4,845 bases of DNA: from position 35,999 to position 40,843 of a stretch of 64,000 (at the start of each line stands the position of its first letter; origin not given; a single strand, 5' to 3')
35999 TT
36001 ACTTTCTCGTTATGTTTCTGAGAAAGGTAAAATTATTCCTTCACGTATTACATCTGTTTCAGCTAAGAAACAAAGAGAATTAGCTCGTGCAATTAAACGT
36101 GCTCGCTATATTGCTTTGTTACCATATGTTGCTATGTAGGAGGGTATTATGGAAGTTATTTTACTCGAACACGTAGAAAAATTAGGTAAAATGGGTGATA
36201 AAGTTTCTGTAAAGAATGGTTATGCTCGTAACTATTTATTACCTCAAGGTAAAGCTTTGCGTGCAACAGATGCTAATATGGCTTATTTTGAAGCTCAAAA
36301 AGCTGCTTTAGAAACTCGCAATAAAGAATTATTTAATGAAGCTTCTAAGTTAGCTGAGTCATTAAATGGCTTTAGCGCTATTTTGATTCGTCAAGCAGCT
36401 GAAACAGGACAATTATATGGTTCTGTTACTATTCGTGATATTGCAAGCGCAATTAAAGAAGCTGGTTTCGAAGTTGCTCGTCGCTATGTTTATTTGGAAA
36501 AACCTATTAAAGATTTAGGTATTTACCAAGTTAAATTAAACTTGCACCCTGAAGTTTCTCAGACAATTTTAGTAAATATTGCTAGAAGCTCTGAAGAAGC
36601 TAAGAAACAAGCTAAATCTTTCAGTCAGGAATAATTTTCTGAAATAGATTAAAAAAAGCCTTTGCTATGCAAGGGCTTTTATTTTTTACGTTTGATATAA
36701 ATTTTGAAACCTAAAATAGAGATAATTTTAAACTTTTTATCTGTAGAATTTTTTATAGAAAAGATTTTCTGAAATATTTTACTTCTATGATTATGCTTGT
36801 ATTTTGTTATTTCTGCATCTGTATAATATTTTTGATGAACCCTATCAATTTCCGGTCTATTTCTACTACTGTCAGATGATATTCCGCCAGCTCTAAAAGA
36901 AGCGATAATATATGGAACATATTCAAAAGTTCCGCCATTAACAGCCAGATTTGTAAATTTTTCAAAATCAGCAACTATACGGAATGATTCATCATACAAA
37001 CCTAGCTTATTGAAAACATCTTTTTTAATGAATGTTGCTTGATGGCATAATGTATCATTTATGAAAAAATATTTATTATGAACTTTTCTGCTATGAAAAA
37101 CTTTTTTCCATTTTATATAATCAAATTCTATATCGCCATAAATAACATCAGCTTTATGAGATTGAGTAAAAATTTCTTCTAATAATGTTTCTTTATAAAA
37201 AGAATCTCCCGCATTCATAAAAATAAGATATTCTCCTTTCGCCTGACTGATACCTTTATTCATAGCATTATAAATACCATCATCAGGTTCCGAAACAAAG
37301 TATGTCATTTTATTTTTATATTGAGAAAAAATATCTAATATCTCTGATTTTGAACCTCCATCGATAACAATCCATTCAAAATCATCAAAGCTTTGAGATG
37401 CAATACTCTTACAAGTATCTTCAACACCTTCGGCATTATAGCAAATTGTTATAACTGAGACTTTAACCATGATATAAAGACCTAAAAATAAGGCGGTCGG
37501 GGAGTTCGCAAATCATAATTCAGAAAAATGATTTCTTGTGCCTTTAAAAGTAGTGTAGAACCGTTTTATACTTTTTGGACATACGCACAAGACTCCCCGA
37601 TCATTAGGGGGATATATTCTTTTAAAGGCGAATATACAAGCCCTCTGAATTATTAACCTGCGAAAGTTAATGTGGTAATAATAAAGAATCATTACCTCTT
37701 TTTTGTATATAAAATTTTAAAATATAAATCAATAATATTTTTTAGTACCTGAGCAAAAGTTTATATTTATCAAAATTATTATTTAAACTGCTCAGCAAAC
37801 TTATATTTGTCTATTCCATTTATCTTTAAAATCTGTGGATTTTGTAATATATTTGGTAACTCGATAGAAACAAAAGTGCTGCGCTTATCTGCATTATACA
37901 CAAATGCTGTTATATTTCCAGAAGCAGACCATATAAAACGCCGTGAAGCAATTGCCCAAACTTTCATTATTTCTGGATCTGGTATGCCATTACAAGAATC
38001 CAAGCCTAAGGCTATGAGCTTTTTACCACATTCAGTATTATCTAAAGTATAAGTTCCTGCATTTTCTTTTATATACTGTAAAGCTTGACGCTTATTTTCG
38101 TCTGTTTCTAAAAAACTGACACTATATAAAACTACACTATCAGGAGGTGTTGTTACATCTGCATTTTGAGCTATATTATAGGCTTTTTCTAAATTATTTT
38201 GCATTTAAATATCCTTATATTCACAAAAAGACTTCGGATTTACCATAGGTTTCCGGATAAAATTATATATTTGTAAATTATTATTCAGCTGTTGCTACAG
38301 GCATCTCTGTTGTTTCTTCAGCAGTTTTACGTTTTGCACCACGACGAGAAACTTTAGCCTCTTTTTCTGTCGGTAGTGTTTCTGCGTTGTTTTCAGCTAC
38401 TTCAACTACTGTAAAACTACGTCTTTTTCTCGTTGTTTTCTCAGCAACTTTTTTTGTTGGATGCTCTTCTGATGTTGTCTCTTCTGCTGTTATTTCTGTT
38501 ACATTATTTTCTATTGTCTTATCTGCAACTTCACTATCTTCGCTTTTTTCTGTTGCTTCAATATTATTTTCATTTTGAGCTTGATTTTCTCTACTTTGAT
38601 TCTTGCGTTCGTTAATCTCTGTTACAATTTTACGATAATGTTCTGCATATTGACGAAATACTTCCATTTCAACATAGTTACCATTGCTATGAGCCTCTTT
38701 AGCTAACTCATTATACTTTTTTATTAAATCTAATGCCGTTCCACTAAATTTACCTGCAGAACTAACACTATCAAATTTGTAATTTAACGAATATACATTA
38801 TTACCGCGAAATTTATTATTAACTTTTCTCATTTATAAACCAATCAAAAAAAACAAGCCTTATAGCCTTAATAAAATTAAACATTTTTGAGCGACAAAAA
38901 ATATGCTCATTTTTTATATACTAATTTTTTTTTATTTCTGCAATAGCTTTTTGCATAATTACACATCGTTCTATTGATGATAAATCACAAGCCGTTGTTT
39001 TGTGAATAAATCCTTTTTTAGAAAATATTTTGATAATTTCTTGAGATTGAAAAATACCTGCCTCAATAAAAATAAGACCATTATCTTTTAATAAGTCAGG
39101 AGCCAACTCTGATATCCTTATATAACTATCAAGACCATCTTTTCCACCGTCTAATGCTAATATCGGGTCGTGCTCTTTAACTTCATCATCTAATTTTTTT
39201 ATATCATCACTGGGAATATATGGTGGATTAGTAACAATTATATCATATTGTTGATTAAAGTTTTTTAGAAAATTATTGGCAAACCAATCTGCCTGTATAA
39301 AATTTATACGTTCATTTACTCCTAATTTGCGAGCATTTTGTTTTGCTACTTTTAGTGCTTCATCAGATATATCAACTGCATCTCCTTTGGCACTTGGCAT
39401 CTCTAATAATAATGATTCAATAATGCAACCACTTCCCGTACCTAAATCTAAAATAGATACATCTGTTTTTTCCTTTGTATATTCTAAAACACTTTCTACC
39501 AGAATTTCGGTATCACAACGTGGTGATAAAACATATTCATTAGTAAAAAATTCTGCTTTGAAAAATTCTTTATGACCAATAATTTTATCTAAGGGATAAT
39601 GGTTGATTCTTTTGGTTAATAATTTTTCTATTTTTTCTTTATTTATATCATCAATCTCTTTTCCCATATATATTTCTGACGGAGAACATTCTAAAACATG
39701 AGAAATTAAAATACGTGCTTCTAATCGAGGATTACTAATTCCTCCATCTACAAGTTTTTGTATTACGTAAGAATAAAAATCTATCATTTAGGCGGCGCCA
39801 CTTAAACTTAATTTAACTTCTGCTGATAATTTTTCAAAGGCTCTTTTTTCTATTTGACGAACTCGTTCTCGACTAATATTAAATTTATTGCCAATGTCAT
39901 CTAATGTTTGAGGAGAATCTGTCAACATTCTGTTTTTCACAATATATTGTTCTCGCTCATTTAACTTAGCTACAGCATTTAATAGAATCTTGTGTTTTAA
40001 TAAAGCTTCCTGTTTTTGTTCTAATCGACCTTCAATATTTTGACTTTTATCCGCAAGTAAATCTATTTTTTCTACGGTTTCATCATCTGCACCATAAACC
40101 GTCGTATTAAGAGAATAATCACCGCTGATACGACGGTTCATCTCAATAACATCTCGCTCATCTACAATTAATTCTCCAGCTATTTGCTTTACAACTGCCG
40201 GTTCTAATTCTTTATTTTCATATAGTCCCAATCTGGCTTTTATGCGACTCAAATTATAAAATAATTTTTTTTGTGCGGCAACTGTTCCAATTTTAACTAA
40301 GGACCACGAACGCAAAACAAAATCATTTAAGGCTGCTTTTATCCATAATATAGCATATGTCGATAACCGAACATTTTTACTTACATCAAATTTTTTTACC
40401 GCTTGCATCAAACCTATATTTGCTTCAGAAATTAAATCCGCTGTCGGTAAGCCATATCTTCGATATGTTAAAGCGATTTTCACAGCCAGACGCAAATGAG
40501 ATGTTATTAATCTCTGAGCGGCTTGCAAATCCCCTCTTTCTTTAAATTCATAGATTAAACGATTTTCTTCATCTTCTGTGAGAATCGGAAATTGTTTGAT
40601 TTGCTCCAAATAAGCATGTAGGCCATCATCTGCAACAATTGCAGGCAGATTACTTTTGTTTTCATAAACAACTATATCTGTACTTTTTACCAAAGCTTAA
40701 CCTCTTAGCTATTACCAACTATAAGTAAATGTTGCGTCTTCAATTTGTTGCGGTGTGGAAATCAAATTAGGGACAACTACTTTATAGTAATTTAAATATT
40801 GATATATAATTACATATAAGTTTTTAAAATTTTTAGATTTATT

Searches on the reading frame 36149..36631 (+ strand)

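Call 52: search_protein_families(library=pfam, proteins=[window:36149-36631:+], max_evalue=0.001)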
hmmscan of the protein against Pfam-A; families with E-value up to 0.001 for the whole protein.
window:36149-36631:+ (161 aa): 2 families
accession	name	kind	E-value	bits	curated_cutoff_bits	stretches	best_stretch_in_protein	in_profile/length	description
PF03948.19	Ribosomal_L9_C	-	2.6e-24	85.9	23.2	1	64-145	2-85/86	Ribosomal protein L9, C-terminal domain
PF01281.25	Ribosomal_L9_N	-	1.2e-22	79.7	20.7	1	1-46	1-46/47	Ribosomal protein L9, N-terminal domain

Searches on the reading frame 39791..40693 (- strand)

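Call 53: search_protein_families(library=pfam, proteins=[window:39791-40693:-], max_evalue=0.000001)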
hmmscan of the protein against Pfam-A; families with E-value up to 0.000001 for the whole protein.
window:39791-40693:- (301 aa): 2 families
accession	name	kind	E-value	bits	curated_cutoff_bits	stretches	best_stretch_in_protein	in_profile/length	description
PF04542.20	Sigma70_r2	-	2e-15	56.8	24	1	62-130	1-69/71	Sigma-70 region 2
PF04545.22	Sigma70_r4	-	2e-14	53.2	24.1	1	240-289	1-48/50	Sigma-70, region 4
